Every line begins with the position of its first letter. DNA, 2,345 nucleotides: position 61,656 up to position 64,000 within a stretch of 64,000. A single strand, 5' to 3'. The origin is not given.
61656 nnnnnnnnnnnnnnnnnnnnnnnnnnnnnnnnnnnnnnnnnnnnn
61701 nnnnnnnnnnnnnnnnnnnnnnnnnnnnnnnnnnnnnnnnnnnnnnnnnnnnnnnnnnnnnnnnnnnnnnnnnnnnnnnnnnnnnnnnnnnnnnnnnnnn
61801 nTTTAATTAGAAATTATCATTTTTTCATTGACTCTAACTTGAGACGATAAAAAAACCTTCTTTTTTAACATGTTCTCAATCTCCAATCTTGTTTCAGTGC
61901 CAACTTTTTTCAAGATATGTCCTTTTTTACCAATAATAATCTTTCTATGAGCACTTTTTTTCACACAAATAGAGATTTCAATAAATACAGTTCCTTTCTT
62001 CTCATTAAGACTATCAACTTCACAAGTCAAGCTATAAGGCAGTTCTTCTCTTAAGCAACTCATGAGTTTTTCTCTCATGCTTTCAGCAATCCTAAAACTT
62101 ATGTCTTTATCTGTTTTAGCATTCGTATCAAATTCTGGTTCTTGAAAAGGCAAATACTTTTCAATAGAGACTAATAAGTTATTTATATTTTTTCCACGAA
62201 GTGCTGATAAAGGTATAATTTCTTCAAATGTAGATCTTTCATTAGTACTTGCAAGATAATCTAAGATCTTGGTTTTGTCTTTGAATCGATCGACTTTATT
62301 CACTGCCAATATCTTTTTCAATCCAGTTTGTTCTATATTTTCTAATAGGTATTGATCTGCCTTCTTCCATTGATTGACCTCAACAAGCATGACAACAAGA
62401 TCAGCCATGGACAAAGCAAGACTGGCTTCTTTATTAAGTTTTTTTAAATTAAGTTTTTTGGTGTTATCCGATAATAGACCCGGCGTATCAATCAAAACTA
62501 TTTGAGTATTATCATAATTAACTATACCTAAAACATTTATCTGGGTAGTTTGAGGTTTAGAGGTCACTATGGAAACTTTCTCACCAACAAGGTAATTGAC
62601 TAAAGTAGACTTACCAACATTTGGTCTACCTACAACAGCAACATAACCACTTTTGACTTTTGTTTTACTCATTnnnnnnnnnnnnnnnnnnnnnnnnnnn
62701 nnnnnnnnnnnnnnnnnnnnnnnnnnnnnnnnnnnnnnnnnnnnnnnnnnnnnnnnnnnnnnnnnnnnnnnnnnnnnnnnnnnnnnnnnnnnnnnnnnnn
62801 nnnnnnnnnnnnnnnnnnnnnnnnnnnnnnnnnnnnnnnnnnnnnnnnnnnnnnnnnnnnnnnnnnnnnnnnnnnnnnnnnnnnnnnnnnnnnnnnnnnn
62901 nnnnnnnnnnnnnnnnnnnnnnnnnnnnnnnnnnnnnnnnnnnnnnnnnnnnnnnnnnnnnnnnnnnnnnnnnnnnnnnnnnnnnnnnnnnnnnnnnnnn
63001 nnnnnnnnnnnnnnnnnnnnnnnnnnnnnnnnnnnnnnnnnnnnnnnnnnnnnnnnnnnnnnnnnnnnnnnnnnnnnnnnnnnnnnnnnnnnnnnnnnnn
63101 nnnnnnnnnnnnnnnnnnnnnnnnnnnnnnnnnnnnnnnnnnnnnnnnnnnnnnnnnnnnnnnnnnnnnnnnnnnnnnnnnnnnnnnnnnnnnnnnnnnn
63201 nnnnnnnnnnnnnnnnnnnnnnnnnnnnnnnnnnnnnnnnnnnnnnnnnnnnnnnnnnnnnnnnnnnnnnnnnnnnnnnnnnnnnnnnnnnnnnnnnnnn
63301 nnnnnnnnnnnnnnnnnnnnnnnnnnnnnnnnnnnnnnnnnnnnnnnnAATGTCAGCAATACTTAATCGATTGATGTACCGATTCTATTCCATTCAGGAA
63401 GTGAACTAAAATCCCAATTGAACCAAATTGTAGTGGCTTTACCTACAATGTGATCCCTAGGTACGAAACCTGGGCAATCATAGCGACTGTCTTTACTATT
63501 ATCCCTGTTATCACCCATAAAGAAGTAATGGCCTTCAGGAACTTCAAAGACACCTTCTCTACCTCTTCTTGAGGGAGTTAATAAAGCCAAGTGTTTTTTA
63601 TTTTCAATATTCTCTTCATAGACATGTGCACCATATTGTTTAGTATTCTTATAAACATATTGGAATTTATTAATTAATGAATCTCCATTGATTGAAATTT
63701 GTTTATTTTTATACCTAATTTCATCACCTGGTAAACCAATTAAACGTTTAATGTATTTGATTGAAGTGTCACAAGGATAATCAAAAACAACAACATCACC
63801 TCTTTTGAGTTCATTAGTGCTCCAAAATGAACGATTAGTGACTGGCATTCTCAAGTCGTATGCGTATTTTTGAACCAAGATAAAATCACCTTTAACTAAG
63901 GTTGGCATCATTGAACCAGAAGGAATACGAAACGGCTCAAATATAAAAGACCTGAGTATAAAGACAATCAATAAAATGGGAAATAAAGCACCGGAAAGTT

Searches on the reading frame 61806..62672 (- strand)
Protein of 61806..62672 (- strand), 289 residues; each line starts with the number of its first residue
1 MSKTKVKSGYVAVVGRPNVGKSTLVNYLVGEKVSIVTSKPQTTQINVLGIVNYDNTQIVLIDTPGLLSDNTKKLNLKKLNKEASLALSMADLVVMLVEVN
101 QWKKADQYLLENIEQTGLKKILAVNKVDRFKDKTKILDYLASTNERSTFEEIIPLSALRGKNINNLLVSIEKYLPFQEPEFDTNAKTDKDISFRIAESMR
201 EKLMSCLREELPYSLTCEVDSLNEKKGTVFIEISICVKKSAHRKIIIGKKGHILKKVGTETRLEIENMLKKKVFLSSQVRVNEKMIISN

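Call 30: search_protein_families(library=ncbifam, proteins=[window:61806-62672:-])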
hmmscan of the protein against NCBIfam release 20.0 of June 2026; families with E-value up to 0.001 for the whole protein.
window:61806-62672:- (289 aa): 32 families (the best 25 are shown)
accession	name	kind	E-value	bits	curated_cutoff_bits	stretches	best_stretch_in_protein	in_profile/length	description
NF000908.1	PRK00089.1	equivalog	1.1e-88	297.4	237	1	7-284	2-278/291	GTPase Era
TIGR00436.1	era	equivalog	2.5e-71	240.2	116.25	1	9-280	1-270/270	GTPase Era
TIGR03594.1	GTPase_EngA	equivalog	3.1e-33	115.4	306.7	1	11-186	3-172/432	ribosome biogenesis GTPase Der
TIGR00231.1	small_GTP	domain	2.5e-25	89.2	42.5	1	10-167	5-159/164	GTP-binding protein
NF002828.0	PRK03003.1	equivalog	3.9e-22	78.5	631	1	6-180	38-206/477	ribosome biogenesis GTPase Der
TIGR03918.1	GTP_HydF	equivalog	7.3e-21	74.5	325.55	1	8-177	7-170/392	[FeFe] hydrogenase H-cluster maturation GTPase HydF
NF007071.0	PRK09518.1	equivalog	6.2e-20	71.3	953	1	5-178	268-435/706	bifunctional cytidylate kinase/GTPase Der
NF003661.0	PRK05291.1-3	equivalog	1.4e-18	67.5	380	1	8-177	215-373/448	tRNA uridine-5-carboxymethylaminomethyl(34) synthesis GTPase MnmE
TIGR03598.1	GTPase_YsxC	equivalog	8.3e-15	54.9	124.45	1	10-170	20-185/186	ribosome biogenesis GTP-binding protein YihA/YsxC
TIGR00450.1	mnmE_trmE_thdF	equivalog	4.4e-14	52.4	252.6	1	10-135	211-332/446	tRNA uridine-5-carboxymethylaminomethyl(34) synthesis GTPase MnmE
NF003255.0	PRK04213.1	equivalog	1.7e-13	50.3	164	1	6-174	7-192/204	GTP-binding protein EngB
NF008956.1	PRK12299.1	equivalog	1.8e-13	50.1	300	1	11-173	161-324/327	GTPase ObgE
NF008955.0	PRK12297.1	equivalog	2.1e-13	50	406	1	11-190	162-345/429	GTPase ObgE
TIGR02729.1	Obg_CgtA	equivalog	5.3e-13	48.7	280.25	1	11-173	160-327/329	Obg family GTPase CgtA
TIGR00437.1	feoB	equivalog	4.1e-12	45.6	315.65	1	15-191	1-153/594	ferrous iron transport protein B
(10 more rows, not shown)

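Call 77: find_homologous_proteins(query=window:61806-62672:-, max_evalue=1e-40)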
Query window:61806-62672:- (289 aa): 4093 proteins with E <= 1e-40 among 8000 candidates; the best 120 are listed.
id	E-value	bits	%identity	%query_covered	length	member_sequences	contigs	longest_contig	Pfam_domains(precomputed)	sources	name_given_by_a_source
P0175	4.5e-162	556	91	100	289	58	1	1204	PF07650.24,PF01926.30,PF00350.30,PF02421.25,PF00009.34,PF03193.23,PF04548.23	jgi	jgi:GTPase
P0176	1.2e-105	371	90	67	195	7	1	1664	PF07650.24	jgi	jgi:GTP-binding protein Era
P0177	2.5e-104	366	63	98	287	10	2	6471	PF07650.24,PF01926.30,PF00350.30,PF02421.25,PF00009.34,PF03193.23,PF04548.23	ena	-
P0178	3.9e-103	362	61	98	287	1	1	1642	PF07650.24,PF01926.30,PF00350.30,PF02421.25,PF00009.34,PF03193.23,PF04548.23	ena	-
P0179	4.5e-103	362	60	99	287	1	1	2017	PF07650.24,PF01926.30,PF00350.30,PF02421.25,PF00009.34,PF03193.23,PF04548.23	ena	-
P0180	5.3e-103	362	61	98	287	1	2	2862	PF07650.24,PF01926.30,PF00350.30,PF02421.25,PF00009.34,PF03193.23,PF04548.23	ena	-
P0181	8.3e-103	361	61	98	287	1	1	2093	PF07650.24,PF01926.30,PF00350.30,PF02421.25,PF00009.34,PF03193.23,PF04548.23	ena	-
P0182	8.7e-103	361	61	98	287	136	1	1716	PF07650.24,PF01926.30,PF00350.30,PF02421.25,PF00009.34,PF03193.23,PF04548.23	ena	-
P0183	8.8e-103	361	61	98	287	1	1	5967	PF07650.24,PF01926.30,PF00350.30,PF02421.25,PF00009.34,PF03193.23,PF04548.23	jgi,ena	-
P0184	1.1e-102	361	61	98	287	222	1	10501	PF07650.24,PF01926.30,PF00350.30,PF02421.25,PF00009.34,PF03193.23,PF04548.23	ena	-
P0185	1.1e-102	361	60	98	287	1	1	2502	PF07650.24,PF01926.30,PF00350.30,PF02421.25,PF00009.34,PF03193.23,PF04548.23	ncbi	-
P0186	1.3e-102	361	61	98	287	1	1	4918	PF07650.24,PF01926.30,PF00350.30,PF02421.25,PF00009.34,PF03193.23,PF04548.23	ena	-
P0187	1.5e-102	360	61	98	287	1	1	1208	PF07650.24,PF01926.30,PF00350.30,PF02421.25,PF00009.34,PF03193.23,PF04548.23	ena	-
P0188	1.5e-102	360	62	96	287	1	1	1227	PF07650.24,PF01926.30,PF00350.30,PF02421.25,PF00009.34,PF03193.23,PF04548.23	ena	-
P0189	1.7e-102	360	61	98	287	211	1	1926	PF07650.24,PF01926.30,PF00350.30,PF02421.25,PF00009.34,PF03193.23,PF04548.23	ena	-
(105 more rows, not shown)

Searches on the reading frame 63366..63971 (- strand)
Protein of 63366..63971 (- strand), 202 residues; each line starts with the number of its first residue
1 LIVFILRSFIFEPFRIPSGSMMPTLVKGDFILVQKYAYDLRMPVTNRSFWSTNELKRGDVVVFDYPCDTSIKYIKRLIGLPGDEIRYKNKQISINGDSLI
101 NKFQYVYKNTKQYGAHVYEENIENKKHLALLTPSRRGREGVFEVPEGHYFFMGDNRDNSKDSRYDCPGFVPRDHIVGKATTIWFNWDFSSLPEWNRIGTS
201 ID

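Call 30: search_protein_families(library=ncbifam, proteins=[window:63366-63971:-])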
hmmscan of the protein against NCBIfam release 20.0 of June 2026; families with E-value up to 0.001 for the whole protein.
window:63366-63971:- (202 aa): 5 families
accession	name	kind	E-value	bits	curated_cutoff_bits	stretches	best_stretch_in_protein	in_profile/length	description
NF008114.0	PRK10861.1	equivalog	1e-55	189.4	277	2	2-94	73-167/324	signal peptidase I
TIGR02227.1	sigpep_I_bact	equivalog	9.8e-50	168.6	47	1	2-186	11-161/162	signal peptidase I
TIGR02754.1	sod_Ni_protease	equivalog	3e-08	34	63.25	0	17-88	4-63/90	nickel-type superoxide dismutase maturation protease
TIGR02771.1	TraF_Ti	equivalog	1.1e-07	31.6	100.25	0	143-179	132-165/171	conjugative transfer signal peptidase TraF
TIGR02228.1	sigpep_I_arch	equivalog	0.0003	20.7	51.85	0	16-68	36-74/158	signal peptidase I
